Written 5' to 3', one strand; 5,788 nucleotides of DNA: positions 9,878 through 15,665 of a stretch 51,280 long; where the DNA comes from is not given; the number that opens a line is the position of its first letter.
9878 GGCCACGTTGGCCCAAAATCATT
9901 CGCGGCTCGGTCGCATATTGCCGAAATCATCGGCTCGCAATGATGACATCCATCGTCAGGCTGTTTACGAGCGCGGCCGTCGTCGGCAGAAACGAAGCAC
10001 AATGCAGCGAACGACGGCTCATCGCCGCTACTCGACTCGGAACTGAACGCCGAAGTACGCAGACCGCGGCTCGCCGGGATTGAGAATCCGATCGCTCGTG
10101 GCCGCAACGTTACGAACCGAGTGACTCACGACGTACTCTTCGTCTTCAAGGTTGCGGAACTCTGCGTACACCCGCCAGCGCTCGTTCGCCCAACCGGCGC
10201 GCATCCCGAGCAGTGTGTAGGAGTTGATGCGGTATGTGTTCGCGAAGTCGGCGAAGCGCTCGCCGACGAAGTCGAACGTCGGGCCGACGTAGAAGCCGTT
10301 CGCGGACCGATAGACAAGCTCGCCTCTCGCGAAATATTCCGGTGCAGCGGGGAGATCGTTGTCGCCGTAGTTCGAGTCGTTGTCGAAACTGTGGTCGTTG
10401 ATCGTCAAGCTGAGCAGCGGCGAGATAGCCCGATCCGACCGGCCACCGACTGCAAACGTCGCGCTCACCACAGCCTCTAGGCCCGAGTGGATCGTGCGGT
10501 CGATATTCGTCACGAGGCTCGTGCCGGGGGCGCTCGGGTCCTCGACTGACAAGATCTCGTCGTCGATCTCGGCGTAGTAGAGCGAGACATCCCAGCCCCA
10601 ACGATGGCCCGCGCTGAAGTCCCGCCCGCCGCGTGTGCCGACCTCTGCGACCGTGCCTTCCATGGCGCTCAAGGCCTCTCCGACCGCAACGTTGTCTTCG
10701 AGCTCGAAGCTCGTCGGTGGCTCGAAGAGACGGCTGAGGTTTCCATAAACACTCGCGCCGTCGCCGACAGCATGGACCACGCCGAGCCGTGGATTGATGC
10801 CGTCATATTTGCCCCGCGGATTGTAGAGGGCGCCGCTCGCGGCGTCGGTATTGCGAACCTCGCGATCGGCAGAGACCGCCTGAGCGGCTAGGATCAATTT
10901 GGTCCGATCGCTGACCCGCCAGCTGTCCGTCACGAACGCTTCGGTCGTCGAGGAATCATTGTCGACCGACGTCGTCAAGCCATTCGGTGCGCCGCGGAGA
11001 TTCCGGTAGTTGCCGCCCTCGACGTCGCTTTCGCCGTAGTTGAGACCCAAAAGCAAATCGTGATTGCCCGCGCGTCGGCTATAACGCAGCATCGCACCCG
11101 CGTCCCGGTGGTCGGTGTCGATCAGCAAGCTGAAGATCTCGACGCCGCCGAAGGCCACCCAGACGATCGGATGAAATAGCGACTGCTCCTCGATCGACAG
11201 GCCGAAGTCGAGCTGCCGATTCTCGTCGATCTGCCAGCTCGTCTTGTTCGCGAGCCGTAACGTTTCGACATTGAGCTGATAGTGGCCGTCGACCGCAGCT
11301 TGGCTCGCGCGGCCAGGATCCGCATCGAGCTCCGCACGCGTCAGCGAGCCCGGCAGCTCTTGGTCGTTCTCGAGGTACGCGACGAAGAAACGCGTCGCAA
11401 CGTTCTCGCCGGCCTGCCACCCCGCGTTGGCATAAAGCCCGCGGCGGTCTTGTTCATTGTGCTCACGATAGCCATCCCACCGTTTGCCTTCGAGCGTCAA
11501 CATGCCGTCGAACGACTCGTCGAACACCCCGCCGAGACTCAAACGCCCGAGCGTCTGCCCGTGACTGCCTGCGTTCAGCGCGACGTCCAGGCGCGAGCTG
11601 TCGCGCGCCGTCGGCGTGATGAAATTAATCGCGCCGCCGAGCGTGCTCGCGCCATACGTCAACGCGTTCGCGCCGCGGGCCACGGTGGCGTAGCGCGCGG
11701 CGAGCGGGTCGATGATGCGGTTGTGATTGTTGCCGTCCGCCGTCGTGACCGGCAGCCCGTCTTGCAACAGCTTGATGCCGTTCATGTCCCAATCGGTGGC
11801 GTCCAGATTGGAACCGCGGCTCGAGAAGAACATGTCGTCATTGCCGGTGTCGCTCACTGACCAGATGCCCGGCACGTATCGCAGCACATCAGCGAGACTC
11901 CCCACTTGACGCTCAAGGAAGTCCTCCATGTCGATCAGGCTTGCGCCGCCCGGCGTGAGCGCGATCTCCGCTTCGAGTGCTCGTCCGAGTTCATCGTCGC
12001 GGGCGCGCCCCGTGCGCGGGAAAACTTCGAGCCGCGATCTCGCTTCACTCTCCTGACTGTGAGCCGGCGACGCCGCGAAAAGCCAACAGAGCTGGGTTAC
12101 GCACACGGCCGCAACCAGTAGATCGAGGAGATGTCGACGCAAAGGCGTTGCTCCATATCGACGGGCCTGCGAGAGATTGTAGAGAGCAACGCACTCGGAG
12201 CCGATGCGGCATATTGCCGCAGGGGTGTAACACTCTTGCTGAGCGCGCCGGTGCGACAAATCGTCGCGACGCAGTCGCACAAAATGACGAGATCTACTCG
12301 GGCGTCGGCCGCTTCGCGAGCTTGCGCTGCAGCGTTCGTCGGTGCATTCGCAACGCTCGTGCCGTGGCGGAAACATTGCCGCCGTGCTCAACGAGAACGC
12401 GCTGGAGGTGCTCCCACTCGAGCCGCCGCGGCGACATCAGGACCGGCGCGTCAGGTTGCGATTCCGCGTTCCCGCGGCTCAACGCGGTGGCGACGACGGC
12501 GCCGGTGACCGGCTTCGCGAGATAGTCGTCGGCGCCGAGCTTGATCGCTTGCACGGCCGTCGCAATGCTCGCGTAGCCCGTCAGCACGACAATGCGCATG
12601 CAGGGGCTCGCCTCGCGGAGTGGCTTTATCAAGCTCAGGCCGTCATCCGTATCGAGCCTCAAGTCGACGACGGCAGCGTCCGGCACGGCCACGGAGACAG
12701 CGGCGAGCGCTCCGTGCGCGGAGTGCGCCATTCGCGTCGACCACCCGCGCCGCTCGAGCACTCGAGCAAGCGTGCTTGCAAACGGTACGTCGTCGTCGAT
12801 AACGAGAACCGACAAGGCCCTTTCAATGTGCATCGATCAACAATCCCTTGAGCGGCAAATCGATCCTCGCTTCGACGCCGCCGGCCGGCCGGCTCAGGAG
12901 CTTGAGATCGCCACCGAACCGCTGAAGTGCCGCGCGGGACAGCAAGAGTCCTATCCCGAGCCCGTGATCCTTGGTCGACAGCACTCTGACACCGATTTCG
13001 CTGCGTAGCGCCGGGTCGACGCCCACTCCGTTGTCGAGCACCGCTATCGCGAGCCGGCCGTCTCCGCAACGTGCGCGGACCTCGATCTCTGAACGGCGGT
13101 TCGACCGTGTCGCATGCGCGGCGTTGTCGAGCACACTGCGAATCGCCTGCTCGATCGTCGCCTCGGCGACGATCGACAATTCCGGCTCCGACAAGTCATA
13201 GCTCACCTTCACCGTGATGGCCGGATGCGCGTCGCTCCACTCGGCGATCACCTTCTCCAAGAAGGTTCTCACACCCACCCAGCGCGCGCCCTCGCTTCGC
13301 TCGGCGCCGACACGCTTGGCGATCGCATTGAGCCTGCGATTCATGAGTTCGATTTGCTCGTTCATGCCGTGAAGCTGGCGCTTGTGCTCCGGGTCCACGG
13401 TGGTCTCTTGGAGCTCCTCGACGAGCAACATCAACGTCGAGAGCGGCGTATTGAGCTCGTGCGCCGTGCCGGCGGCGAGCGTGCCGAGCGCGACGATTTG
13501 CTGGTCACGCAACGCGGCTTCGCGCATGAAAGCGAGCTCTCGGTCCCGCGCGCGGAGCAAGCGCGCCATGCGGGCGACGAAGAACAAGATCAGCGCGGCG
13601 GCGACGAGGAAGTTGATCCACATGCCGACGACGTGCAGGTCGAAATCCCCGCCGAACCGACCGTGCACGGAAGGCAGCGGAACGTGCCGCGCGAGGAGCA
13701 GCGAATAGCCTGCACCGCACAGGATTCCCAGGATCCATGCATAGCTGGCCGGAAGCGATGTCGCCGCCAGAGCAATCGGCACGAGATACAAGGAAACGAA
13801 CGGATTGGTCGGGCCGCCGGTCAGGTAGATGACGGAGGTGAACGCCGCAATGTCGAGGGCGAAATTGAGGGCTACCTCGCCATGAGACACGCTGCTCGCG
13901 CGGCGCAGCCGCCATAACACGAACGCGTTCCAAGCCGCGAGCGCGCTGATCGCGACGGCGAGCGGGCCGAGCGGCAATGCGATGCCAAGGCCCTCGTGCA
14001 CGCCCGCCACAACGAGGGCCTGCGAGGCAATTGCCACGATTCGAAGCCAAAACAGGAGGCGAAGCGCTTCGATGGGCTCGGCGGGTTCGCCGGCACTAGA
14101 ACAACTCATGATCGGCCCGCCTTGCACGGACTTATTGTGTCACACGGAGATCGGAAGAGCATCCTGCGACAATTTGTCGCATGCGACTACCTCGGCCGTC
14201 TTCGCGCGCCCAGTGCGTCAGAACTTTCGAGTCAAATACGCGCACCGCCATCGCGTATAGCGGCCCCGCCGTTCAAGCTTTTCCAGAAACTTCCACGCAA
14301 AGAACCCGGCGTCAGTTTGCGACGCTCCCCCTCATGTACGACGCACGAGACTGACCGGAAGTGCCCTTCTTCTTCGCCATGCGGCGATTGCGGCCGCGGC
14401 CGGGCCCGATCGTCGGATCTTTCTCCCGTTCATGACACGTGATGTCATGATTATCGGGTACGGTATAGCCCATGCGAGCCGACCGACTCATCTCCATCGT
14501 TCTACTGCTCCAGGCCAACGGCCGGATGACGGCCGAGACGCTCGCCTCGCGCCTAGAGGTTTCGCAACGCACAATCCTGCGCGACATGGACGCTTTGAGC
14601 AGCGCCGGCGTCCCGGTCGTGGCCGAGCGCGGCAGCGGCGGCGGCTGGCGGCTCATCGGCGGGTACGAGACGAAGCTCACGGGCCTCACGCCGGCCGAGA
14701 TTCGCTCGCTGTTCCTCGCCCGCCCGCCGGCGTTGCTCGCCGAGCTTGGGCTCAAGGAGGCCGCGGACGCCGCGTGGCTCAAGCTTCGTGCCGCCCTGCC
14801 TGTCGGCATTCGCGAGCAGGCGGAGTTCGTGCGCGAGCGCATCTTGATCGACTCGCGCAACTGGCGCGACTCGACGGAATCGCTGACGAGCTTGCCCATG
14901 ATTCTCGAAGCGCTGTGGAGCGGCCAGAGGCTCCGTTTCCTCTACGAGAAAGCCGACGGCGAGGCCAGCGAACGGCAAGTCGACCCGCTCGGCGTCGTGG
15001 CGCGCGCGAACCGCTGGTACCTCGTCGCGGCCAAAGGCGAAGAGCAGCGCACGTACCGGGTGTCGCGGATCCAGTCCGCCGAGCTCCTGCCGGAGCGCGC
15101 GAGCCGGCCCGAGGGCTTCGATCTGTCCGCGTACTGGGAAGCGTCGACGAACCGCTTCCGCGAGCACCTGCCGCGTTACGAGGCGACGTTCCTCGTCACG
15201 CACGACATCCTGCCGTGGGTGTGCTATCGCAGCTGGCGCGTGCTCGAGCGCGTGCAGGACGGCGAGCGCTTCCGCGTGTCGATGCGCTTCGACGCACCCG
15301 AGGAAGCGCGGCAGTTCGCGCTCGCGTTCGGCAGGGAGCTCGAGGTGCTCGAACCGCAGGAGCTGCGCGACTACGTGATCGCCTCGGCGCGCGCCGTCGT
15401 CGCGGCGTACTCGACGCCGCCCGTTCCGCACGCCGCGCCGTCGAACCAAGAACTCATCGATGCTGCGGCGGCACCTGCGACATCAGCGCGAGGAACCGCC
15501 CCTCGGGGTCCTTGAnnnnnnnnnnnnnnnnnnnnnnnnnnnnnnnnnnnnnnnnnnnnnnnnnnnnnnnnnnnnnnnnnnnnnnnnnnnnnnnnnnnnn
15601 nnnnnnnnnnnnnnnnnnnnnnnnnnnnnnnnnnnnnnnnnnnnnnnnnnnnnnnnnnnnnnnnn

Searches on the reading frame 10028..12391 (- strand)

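Call 50: search_protein_families(library=pfam, proteins=[window:10028-12391:-], max_evalue=0.00001)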
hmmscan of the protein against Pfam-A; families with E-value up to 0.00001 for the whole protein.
window:10028-12391:- (787 aa): 2 families
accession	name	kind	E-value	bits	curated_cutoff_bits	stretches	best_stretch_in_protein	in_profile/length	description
PF00593.30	TonB_dep_Rec_b-barrel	-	2.4e-34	120.4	27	1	312-748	11-436/436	TonB dependent receptor-like, beta-barrel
PF07715.20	Plug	-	3.7e-15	56.8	23.9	1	146-254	5-107/107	TonB-dependent Receptor Plug Domain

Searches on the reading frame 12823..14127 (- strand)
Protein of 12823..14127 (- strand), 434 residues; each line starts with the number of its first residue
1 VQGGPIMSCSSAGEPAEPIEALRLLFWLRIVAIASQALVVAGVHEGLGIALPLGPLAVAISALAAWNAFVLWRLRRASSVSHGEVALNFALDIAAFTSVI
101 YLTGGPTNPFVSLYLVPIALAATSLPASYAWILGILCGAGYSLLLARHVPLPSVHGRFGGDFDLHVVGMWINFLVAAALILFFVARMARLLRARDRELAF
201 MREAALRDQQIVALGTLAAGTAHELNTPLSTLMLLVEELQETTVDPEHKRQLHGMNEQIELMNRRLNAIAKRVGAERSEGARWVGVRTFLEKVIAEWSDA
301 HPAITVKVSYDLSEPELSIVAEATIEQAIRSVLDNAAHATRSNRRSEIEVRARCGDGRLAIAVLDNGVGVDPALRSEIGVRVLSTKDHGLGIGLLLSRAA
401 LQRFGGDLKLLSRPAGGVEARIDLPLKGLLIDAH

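Call 50: search_protein_families(library=pfam, proteins=[window:12823-14127:-], max_evalue=0.00001)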
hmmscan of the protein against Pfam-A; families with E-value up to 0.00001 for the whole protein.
window:12823-14127:- (434 aa): 2 families
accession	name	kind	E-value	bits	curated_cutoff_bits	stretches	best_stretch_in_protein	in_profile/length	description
PF02518.31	HATPase_c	-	1.9e-14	54.5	26.4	1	323-427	4-110/111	Histidine kinase-, DNA gyrase B-, and HSP90-like ATPase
PF00512.31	HisKA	-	1.8e-09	38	26.9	1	214-268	2-56/66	His Kinase A (phospho-acceptor) domain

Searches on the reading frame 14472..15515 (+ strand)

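Call 50: search_protein_families(library=pfam, proteins=[window:14472-15515:+], max_evalue=0.00001)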
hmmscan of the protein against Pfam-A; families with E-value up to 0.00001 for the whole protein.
window:14472-15515:+ (347 aa): 3 families
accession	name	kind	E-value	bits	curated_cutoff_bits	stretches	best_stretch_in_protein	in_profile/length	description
PF13280.12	WYL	-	1.8e-20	73.1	21.8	1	141-204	3-69/70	WYL domain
PF08279.18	HTH_11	-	2.1e-14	53.5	25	1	5-58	1-53/55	HTH domain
PF25583.1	WCX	-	5.1e-14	52.8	23.9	1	234-309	1-75/76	WCX domain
